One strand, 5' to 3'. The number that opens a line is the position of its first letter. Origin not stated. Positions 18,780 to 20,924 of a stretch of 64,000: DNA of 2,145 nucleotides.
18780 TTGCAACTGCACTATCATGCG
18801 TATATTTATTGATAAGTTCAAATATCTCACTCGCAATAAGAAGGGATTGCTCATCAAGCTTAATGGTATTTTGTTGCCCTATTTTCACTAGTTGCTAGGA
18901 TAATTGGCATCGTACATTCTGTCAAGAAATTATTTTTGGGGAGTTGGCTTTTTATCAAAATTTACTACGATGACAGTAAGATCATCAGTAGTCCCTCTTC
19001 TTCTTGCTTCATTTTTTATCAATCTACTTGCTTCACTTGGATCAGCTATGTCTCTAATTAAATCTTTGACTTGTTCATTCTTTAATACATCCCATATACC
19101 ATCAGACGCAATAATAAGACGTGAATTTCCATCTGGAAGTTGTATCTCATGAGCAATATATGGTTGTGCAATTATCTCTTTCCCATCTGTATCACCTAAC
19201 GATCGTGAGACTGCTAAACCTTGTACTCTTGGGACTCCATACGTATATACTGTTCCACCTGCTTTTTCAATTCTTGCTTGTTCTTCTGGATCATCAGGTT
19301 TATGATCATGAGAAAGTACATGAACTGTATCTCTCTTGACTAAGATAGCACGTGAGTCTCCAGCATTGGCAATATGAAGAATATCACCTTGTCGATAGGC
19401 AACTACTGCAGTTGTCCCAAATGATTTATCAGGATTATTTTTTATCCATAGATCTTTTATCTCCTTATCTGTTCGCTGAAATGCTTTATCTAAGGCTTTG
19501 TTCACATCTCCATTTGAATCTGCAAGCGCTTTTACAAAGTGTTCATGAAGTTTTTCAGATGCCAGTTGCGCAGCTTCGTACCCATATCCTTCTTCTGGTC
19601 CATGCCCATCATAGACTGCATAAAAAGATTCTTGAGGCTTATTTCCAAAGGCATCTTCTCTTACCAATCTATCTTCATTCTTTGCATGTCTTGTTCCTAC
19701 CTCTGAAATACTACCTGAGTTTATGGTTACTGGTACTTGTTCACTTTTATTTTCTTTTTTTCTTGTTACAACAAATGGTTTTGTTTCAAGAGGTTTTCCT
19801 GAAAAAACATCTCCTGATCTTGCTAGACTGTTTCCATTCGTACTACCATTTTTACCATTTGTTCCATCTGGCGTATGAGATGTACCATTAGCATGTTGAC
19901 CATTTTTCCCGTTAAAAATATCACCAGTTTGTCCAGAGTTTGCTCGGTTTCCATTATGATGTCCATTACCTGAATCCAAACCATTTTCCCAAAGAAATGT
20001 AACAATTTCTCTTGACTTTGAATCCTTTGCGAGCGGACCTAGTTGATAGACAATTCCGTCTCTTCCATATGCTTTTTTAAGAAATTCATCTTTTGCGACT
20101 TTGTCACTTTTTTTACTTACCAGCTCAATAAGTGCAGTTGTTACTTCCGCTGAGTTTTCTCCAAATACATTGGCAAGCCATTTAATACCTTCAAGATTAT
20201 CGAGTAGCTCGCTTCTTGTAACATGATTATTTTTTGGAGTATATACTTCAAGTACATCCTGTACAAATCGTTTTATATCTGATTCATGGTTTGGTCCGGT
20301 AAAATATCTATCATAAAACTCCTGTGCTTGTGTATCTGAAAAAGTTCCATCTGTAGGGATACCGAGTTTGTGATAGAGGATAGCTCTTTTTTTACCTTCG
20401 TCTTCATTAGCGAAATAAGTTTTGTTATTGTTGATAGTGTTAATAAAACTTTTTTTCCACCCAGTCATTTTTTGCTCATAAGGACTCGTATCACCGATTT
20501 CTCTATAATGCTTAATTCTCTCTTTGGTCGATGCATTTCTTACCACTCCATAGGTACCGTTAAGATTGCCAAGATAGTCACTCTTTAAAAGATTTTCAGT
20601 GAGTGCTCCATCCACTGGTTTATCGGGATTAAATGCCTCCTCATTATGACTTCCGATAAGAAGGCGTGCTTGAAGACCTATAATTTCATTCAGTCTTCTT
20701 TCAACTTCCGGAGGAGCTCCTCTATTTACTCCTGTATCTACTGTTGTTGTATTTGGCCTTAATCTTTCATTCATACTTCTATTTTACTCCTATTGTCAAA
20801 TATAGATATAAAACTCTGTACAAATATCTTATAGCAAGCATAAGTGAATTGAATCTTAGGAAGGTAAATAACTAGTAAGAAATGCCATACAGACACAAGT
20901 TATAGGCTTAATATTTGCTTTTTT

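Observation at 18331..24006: Divergent PP2C phosphatase / 993-aa non-RD Hanks kinase pair with large novel domains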

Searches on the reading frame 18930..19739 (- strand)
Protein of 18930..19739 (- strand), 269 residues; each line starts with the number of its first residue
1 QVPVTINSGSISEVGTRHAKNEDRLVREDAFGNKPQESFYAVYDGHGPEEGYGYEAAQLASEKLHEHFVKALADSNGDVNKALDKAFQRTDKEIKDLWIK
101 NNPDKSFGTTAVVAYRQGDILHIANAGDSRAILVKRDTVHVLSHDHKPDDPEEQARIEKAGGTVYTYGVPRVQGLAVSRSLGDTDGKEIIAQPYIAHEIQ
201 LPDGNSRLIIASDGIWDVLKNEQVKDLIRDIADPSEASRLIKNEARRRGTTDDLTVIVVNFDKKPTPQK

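Call 89: search_solved_structures(query=window:18930-19739:-, max_evalue=1e-8, show_alignments=1)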
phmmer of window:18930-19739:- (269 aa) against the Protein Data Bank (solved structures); distinct sequences matched with E-value up to 1e-8: 54.
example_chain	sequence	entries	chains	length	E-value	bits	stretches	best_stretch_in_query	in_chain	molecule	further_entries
3nmv_B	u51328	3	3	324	3e-29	105.7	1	36-229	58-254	Protein phosphatase 2C 77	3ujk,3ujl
3kdj_B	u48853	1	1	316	1.4e-27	100.2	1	31-229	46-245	Protein phosphatase 2C 56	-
3nmn_B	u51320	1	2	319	2.3e-27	99.5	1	31-229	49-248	Protein phosphatase 2C 56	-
3jrq_A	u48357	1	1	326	2.6e-27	99.3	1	31-229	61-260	Protein phosphatase 2C 56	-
2iq1_A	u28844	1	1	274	1.3e-26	97.1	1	7-261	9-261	Protein phosphatase 2C kappa, PPM1K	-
6ak7_A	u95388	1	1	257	2.1e-26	96.3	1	9-261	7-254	Protein phosphatase 1K, mitochondrial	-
4da1_A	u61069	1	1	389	3.5e-26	95.6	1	7-261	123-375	Protein phosphatase 1K, mitochondrial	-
4ra2_A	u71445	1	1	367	3e-25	92.6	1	37-265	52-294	Protein phosphatase 1A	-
4rag_A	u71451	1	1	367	3.1e-25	92.5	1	37-265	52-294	Protein phosphatase 1A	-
4raf_A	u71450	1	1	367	3.1e-25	92.5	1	37-265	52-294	Protein phosphatase 1A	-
1a6q_A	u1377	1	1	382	3.3e-25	92.4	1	37-265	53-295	PHOSPHATASE 2C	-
3fxj_A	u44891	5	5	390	3.5e-25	92.3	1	37-265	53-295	Protein phosphatase 1A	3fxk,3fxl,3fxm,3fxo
4n0g_A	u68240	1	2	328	6.5e-25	91.5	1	20-229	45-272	Protein phosphatase 2C 37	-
6b67_A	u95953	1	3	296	7.6e-25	91.2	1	37-265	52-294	Protein phosphatase 1A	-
4oic_B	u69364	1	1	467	4.5e-23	85.4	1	37-229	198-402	Probable protein phosphatase 2C 6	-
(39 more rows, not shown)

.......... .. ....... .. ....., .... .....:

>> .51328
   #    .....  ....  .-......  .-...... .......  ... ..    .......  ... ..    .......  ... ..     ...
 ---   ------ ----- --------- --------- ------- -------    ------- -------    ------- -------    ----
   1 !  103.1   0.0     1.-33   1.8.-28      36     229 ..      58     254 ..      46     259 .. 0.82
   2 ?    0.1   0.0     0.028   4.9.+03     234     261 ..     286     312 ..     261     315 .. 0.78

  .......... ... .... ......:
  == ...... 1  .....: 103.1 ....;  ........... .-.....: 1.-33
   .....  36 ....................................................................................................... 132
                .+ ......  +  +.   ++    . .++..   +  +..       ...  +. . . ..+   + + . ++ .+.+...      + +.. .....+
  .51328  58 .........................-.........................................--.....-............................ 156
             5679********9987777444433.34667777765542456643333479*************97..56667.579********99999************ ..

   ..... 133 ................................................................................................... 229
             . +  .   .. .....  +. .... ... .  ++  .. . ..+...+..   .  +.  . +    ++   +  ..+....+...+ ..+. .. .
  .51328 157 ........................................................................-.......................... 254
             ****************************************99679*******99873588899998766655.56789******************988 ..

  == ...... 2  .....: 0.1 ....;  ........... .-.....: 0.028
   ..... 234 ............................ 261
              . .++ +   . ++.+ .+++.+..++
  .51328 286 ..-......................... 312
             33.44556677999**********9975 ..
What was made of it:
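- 18930..19739 (-): PP2C (PPM) catalytic domain (aa 346-614). Motifs: R362, D368, D389-G390, D473, D558-G559, D597/D598. The range includes the stop codon. The best bacterial solved PP2C chains score about 47 bits (call 89).
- Closest known: Eukaryotic PPM/PP2C phosphatases. Same: Highest sequence similarity of the catalytic domain, at 92-106 bits, with the full motif set (call 89).
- The PP2C is closer to eukaryotic PPMs than to solved bacterial ones (call 89).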

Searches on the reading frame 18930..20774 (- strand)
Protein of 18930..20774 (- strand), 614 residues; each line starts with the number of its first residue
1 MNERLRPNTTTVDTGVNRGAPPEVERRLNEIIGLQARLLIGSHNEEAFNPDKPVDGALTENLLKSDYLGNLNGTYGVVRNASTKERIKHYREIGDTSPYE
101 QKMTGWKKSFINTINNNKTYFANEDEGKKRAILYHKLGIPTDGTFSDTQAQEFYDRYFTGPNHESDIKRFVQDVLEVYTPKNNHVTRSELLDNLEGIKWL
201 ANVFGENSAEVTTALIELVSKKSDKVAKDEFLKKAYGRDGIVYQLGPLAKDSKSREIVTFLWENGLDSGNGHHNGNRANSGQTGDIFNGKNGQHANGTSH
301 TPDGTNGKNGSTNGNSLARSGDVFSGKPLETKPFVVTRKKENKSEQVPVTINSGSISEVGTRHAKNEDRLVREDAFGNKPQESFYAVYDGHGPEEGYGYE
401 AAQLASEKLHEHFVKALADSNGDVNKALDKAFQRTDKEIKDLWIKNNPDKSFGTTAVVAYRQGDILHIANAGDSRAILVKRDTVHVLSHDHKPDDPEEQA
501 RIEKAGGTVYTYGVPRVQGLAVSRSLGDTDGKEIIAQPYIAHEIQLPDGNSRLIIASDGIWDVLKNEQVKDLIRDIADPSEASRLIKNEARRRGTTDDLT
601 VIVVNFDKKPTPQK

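Call 3: search_protein_families(library=pfam, proteins=[window:18930-20774:-], max_evalue=0.1)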
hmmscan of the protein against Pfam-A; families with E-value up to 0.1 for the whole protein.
window:18930-20774:- (614 aa): 2 families
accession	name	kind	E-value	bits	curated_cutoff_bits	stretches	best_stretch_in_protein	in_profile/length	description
PF00481.26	PP2C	-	1.2e-55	189.4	20.3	1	356-598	5-254/255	Protein phosphatase 2C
PF13672.11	PP2C_2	-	4.1e-10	40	24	1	360-581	2-196/209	Protein phosphatase 2C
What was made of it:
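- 18930..19739 (-): PF00481 at 189 bits, E = 1e-55 (call 3).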

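Call 6: search_protein_families(library=ncbifam, proteins=[window:18930-20774:-], max_evalue=0.01)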
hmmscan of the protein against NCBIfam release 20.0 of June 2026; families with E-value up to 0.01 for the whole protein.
window:18930-20774:- (614 aa): 2 families
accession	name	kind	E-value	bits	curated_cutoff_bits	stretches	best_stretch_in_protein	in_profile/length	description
NF033484.1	Stp1_PP2C_phos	equivalog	1.5e-23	83.5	230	2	357-491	2-129/232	Stp1/IreP family PP2C-type Ser/Thr phosphatase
NF011149.0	PRK14559.1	equivalog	0.00022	20.1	374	1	383-606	412-631/642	serine/threonine phosphatase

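Call 65: search_protein_families(library=padloc, proteins=[window:18930-20774:-], max_evalue=0.01)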
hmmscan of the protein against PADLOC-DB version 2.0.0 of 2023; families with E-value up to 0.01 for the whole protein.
window:18930-20774:- (614 aa): 1 family
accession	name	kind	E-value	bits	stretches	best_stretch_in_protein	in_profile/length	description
PDLC04518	PDC-M21C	-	1e-05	22.8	0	355-480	7-119/243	-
